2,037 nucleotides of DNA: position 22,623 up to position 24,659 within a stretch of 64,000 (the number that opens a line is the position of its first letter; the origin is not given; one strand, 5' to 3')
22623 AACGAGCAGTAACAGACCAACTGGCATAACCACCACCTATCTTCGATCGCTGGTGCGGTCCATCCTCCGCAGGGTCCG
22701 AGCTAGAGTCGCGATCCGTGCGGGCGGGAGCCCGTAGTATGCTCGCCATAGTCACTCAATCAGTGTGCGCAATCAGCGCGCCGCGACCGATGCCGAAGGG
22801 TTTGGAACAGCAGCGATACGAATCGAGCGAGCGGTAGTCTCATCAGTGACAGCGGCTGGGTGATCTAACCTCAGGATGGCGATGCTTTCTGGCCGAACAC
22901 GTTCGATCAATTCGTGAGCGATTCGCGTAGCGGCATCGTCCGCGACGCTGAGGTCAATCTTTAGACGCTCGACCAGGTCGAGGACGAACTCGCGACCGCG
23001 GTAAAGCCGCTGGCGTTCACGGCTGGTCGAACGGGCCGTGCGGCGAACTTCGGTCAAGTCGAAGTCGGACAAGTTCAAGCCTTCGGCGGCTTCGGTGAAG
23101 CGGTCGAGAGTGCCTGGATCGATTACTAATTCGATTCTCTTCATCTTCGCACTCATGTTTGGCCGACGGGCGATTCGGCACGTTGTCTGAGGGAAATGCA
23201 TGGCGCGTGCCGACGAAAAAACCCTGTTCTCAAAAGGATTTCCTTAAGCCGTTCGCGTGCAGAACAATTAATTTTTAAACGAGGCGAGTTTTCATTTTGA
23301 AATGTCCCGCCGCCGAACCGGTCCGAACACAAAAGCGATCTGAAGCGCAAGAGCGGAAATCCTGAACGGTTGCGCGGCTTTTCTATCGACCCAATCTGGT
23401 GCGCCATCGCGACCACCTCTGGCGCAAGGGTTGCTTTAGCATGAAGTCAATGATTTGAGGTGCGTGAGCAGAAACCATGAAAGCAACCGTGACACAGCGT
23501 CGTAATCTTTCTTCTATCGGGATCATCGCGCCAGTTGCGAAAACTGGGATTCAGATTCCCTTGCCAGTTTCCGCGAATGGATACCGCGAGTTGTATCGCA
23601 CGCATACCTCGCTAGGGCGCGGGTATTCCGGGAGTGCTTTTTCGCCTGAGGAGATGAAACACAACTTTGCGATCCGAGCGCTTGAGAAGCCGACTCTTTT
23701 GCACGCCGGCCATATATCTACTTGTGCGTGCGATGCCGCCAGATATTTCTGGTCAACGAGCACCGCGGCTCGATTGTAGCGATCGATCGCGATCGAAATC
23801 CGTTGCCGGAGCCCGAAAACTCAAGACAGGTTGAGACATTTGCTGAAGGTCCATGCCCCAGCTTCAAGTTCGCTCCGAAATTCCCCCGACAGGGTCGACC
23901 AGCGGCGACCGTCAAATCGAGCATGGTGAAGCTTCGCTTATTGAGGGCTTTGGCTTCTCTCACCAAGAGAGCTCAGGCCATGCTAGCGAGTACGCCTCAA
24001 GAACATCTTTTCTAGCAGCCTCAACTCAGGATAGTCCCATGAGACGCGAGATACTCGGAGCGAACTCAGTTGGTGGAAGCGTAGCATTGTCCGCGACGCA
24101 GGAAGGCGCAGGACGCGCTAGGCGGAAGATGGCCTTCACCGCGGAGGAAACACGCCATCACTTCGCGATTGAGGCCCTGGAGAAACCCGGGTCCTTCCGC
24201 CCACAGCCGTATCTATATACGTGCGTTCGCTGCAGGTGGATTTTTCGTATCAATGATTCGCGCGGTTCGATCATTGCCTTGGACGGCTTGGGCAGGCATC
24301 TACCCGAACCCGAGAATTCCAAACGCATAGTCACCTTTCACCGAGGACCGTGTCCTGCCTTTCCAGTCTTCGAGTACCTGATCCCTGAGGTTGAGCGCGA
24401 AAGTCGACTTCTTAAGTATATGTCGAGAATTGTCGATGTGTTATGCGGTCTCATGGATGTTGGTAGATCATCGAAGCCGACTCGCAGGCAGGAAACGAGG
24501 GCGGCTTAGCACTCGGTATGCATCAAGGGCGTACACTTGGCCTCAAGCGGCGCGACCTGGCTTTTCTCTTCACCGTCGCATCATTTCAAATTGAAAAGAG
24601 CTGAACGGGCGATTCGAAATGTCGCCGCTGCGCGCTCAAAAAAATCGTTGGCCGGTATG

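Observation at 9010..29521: Kdp island wired to sigma54 instead of KdpD/KdpE: two tandem kdp operons plus an unusual regulator set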

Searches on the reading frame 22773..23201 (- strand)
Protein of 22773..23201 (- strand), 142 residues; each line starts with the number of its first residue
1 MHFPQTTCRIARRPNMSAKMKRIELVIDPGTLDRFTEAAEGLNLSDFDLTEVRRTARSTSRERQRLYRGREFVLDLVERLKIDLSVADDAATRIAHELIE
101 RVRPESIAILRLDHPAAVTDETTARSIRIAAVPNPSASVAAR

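Call 5: search_protein_families(library=pfam, proteins=[window:22773-23201:-], max_evalue=0.01)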
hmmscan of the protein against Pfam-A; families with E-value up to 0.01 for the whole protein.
window:22773-23201:- (142 aa): 1 family
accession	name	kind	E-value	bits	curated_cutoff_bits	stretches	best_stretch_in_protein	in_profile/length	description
PF00543.27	P-II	-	0.0036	18.1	25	1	20-105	1-81/102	Nitrogen regulatory protein P-II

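Call 29: search_protein_families(library=pfam, proteins=[window:22773-23165:-], max_evalue=1)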
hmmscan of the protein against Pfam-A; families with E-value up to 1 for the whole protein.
window:22773-23165:- (130 aa): 1 family
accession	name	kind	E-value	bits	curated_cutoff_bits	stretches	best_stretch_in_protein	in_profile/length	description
PF00543.27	P-II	-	0.0027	18.4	25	1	8-93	1-81/102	Nitrogen regulatory protein P-II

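Call 45: find_homologous_proteins(query=window:22773-23165:-, max_evalue=0.001)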
Query window:22773-23165:- (130 aa): 262 proteins with E <= 0.001 among 432 candidates; the best 120 are listed.
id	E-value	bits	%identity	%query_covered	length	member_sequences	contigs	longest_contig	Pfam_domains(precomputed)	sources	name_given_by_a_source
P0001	6.7e-68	244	100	95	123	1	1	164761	-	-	-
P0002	8.5e-61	221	89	97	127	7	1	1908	-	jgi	-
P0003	1.1e-56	208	88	94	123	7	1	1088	-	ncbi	-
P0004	2.7e-56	207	84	99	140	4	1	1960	-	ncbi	-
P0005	6.4e-53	196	81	95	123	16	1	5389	-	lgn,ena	-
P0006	9.6e-52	192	80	95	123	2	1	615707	-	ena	-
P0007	1.3e-51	192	76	97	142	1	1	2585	-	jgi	jgi:nitrogen regulatory protein P-II 1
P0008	1.3e-50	188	74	100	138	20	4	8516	PF00543.28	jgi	jgi:nitrogen regulatory protein PII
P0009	2.2e-50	188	81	94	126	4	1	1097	-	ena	-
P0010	2.5e-50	188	80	95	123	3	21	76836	-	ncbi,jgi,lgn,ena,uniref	ncbi:MAG: P-II family nitrogen regulator [Candidatus Binatus sp.]|uniref:hypothetical protein n=1 Ta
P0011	2.6e-50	188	75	97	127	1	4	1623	-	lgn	-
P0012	1.3e-49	185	78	95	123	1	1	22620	-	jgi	-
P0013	1.8e-49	185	78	93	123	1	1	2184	-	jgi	jgi:nitrogen regulatory protein P-II 1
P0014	1.8e-49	185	78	94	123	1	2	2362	-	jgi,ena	-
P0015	3.4e-49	184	78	94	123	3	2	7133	-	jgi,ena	-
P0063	3.8e-44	168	71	94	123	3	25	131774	-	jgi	-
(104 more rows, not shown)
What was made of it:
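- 22773..23144 (-): Divergent P-II-like protein (123 aa). Pfam P-II 18 bits, below the 25-bit cut-off (calls 5, 29); homologues named P-II family, call 45
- On P-II signal protein: Source databases name the homologues P-II family (call 45).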

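Call 46: find_encoding_contigs(protein=P0063, flank=8000, max_places=5)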
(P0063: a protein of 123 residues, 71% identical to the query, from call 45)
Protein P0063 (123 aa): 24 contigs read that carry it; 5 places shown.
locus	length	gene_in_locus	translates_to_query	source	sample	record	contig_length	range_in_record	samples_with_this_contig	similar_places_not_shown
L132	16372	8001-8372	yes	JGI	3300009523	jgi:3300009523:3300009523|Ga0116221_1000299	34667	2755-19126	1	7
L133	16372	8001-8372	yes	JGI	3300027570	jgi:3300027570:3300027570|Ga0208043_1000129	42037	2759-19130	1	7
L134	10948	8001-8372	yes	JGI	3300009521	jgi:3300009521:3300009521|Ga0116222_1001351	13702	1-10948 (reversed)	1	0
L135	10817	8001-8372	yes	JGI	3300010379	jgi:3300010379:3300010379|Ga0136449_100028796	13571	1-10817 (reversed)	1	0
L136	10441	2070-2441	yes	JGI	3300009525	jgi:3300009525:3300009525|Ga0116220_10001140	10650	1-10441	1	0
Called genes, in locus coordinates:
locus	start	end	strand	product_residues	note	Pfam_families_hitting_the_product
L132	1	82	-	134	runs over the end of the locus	PF04828:GFA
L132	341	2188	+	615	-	-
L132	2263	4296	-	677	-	PF00144:Beta-lactamase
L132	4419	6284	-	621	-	PF00135:COesterase, PF20434:BD-FAE (faint), PF07859:Abhydrolase_3 (weak), PF00135:COesterase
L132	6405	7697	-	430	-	PF24096:DUF7379 (faint), PF05057:DUF676, PF07819:PGAP1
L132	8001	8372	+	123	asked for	-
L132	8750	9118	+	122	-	-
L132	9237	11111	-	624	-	PF13520:AA_permease_2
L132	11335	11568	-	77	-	-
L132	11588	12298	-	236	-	-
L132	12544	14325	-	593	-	PF00664:ABC_membrane, PF00005:ABC_tran, PF02463:SMC_N (faint)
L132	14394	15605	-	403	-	PF13439:Glyco_transf_4, PF13579:Glyco_trans_4_4, PF20706:GT4-conflict, PF00534:Glycos_transf_1, PF13692:Glyco_trans_1_4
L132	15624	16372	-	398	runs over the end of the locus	PF13439:Glyco_transf_4, PF13579:Glyco_trans_4_4, PF00534:Glycos_transf_1 (weak), PF13692:Glyco_trans_1_4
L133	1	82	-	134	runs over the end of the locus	PF04828:GFA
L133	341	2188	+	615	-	-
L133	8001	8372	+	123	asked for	-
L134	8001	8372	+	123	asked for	-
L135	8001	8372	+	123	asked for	-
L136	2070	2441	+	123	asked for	-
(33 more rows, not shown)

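Call 87: find_encoding_contigs(protein=P0001, flank=2000, max_places=3)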
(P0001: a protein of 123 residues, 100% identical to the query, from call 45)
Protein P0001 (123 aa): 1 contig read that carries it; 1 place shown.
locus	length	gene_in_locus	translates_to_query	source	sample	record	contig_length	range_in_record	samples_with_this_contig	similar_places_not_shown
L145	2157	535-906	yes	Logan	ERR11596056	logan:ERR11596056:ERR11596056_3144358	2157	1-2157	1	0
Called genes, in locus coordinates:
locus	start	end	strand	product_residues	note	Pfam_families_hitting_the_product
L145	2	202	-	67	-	?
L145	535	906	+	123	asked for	-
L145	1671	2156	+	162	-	?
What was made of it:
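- Tried and rejected: The one independent contig (L145, call 87) is 100% identical to the window.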

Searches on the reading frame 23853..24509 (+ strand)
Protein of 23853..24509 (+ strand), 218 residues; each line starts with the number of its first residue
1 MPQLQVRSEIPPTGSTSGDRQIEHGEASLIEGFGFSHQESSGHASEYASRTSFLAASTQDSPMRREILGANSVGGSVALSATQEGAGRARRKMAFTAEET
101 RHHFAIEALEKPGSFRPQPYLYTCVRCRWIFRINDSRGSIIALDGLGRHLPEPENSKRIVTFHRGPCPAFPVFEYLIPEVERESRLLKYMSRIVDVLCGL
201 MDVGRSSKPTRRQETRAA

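Call 5: search_protein_families(library=pfam, proteins=[window:23853-24509:+], max_evalue=0.01)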
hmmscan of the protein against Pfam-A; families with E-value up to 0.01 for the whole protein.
window:23853-24509:+ (218 aa): 0 families

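Call 29: search_protein_families(library=pfam, proteins=[window:23853-24509:+], max_evalue=1)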
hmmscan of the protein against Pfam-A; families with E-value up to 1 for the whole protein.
window:23853-24509:+ (218 aa): 0 families

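Call 61: predict_structure(alignment_id=A2)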
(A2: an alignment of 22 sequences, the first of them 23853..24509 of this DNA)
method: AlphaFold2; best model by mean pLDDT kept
length: 218 residues; sequences in the alignment: 22
mean_pLDDT: 51.8   pTM: 0.23
mean pLDDT of the five models: 51.8, 51.2, 48.9, 45.8, 44.3
residues with pLDDT >= 90: 6; 70-90: 13; 50-70: 77; < 50: 122
segments of 3 or more residues with pLDDT < 50: 1-3, 17-21, 23-61, 63-66, 68-71, 73-93, 99-110, 114-119, 153-166, 170-179
pLDDT, mean of each block of 10 residues (from residue 1): 54 49 41 39 42 44 46 45 45 50 45 48 57 56 58 44 46 45 75 90 65 55
secondary structure, 60 per line:
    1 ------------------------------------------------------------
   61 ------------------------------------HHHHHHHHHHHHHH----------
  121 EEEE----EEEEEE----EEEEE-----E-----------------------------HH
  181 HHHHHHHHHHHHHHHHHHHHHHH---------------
elements in order: H97-110 E121-124 E129-134 E139-143 H179-203
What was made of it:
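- Tried and rejected: AlphaFold model of the full 218-aa Cys-protein ORF (call 61). pLDDT 52, unusable.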

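Call 75: search_protein_representatives(alignment_id=A2)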
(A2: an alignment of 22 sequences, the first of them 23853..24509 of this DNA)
Query: 22 sequences, 186 profile positions. Proteins with E-value up to 0.001 (for the whole library): 222; up to 1e-10: 134; up to 1e-30: 14. The best 150 are listed.
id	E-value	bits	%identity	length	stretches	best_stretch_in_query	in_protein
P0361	1.8e-77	275.4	-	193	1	1-184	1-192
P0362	2.1e-70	252.4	-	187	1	1-166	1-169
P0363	4.3e-62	225.3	-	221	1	26-140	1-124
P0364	6.5e-47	175.8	-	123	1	61-170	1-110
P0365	1.6e-45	171.3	-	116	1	86-183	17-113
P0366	3.3e-38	147.4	-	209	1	48-173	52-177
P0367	5.4e-37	143.4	-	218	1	68-182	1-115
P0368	5.8e-37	143.4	-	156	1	7-105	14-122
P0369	4.5e-35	137.2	-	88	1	98-184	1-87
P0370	3.2e-33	131.2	-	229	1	21-140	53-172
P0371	2.4e-32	128.3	-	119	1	101-183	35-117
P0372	1.1e-31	126.2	-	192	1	54-142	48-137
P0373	2.4e-31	125.1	-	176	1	45-142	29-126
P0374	7.5e-31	123.4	-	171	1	58-141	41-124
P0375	3.4e-30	121.3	-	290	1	48-139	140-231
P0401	1.6e-21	93.0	-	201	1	60-165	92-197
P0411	9.7e-19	83.9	-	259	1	51-140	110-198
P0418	2.1e-17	79.6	-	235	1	59-124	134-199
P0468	3.1e-13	66.0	-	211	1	61-140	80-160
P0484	1.1e-11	60.9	-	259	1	61-139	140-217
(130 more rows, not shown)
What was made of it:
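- Tried and rejected: Profile search of 1.8 billion representatives with the Cys-protein family (call 75).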

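Call 76: search_protein_families(library=pfam, proteins=[P0375, P0411, P0484, P0418, P0370, P0363, P0401, P0468], max_evalue=0.01)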
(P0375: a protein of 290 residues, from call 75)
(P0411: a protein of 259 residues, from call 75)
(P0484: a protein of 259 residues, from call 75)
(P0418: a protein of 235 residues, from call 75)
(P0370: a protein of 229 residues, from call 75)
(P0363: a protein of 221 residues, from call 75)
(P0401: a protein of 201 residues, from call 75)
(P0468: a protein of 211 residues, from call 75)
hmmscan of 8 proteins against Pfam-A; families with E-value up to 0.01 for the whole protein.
P0375 (290 aa): 0 families

P0411 (259 aa): 0 families

P0484 (259 aa): 0 families

P0418 (235 aa): 0 families

P0370 (229 aa): 0 families

P0363 (221 aa): 0 families

P0401 (201 aa): 0 families

P0468 (211 aa): 0 families
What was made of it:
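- Tried and rejected: Eight of the longest have no Pfam domain (call 76).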

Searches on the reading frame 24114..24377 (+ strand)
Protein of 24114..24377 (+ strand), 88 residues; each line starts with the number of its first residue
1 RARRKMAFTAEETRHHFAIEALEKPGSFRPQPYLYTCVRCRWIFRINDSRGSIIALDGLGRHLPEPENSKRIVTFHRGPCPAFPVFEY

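Call 82: predict_structure(alignment_id=A3)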
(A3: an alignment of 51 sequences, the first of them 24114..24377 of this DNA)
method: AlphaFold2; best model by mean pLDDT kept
length: 88 residues; sequences in the alignment: 51
mean_pLDDT: 85.8   pTM: 0.71
mean pLDDT of the five models: 85.8, 85.7, 85.1, 82.6, 80.6
residues with pLDDT >= 90: 48; 70-90: 29; 50-70: 9; < 50: 2
segments of 3 or more residues with pLDDT < 50: none
pLDDT, mean of each block of 10 residues (from residue 1): 63 89 90 94 92 93 94 87 66
secondary structure, 60 per line:
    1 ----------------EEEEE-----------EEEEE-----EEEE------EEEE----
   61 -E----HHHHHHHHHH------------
elements in order: E17-21 E33-37 E43-46 E53-56 H67-76
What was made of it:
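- Tried and rejected: A model of the 88-aa core built on a deeper alignment was good (pLDDT 86, call 82).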

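Call 86: fold_search(model_id=the predicted structure, library=pdb)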
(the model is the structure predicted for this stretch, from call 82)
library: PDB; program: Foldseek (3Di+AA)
matches with E <= 10: 221; with E <= 0.001: 0
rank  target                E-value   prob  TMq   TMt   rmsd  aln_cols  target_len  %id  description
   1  4c2m_X                6.4e-01  0.91  0.33  0.25   1.7        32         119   25  Structure of RNA polymerase I at 2.8 A resolution (released 2013-10-23)
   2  6hlq_I                7.2e-01  0.87  0.34  0.27   1.7        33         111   24  Yeast RNA polymerase I* elongation complex bound to nucleotide analog GMPCPP (released 2019-04-03)
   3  4c2m_I                8.6e-01  0.87  0.33  0.24   1.7        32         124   25  Structure of RNA polymerase I at 2.8 A resolution (released 2013-10-23)
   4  9y6s_5W               9.7e-01  0.16  0.24  0.01   9.9        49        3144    8  96-nm repeat of the Leishmania tarentolae doublet microtubule (released 2025-12-17)
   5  1sk6_B                1.3e+00  0.25  0.30  0.08   5.0        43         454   21  Crystal structure of the adenylyl cyclase domain of anthrax edema factor (EF) in complex with calmodulin, 3',5' cyclic (released 2004-06-08)
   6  7cun_I                1.8e+00  0.12  0.29  0.07   6.1        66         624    9  The structure of human Integrator-PP2A complex (released 2020-11-25)
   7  2ckp_A                1.8e+00  0.09  0.24  0.09   6.9        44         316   11  Crystal structure of Human Choline Kinase alpha-2 in complex with ADP (released 2006-10-04)
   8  3tdg                  1.8e+00  0.08  0.24  0.12   9.3        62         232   11  Structural and functional characterization of Helicobacter pylori DsbG (released 2011-11-09)
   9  9uzo_e                1.8e+00  0.06  0.20  0.17   9.1        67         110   12  Cryo-EM Structure of the Vaccinia Virus Entry/Fusion Complex (EFC) Lacking the F9 Subunit (released 2025-12-17)
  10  7vbc_I                1.9e+00  0.63  0.33  0.28   1.7        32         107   19  Back track state of human RNA Polymerase I Elongation Complex (released 2022-02-16)
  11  7ytt_A                1.9e+00  0.09  0.24  0.29   9.0        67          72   10  Crystal structure of vaccinia virus G3/L5 sub-complex (SeMet-labeled, P21 space group) (released 2023-02-08)
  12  2iy2_A                2.0e+00  0.11  0.29  0.34   8.3        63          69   14  Crystal structure of the N-terminal dimer domain of E.coli DsbG (released 2007-07-17)
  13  8rn3_C                2.0e+00  0.04  0.20  0.05  11.4        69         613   12  Pseudo-symmetrical influenza B polymerase apo-dimer, encapsidase moiety (from "Influenza B polymerase pseudo-symmetric (released 2024-09-11)
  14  5efc                  2.1e+00  0.04  0.20  0.13  11.4        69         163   14  Structure of Influenza B Lee PB2 cap-binding domain bound to GTP (released 2015-11-18)
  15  6hls_I                2.2e+00  0.51  0.34  0.28   1.8        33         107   24  Yeast apo RNA polymerase I* (released 2019-04-03)
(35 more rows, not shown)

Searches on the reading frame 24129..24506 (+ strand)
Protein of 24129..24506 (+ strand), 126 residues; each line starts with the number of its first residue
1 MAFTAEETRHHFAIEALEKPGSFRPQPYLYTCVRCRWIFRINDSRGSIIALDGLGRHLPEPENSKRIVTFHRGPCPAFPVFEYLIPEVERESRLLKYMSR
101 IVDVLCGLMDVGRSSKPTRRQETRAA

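Call 52: find_homologous_proteins(query=window:24129-24506:+, max_evalue=0.001)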
Query seq(126 aa) (126 aa): 202 proteins with E <= 0.001 among 205 candidates; the best 120 are listed.
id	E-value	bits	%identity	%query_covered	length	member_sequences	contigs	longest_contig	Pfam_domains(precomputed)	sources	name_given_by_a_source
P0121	1.1e-78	279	98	100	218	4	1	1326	-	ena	-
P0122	8.8e-73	260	91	100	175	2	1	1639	-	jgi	jgi:hypothetical protein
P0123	2.5e-72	259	92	100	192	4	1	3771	-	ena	-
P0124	2.7e-72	258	90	100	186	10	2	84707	-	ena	-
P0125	2.9e-72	258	91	100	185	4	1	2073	-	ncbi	-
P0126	9.5e-72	257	90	100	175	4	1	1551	-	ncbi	-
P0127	1.7e-71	256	90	100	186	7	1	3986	-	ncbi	-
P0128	4.2e-71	255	91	100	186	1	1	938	-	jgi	-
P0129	3.6e-69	248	88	100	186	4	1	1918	-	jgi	jgi:hypothetical protein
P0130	5.0e-67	241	88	89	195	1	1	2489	-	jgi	jgi:hypothetical protein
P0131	2.6e-66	239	85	100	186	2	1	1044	-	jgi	jgi:hypothetical protein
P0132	5.4e-66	238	88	88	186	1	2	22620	-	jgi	-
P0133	2.1e-65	236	90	88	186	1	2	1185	-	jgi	jgi:hypothetical protein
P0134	2.2e-64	233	81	99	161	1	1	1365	-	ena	-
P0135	3.3e-64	232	80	99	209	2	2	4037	-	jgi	jgi:hypothetical protein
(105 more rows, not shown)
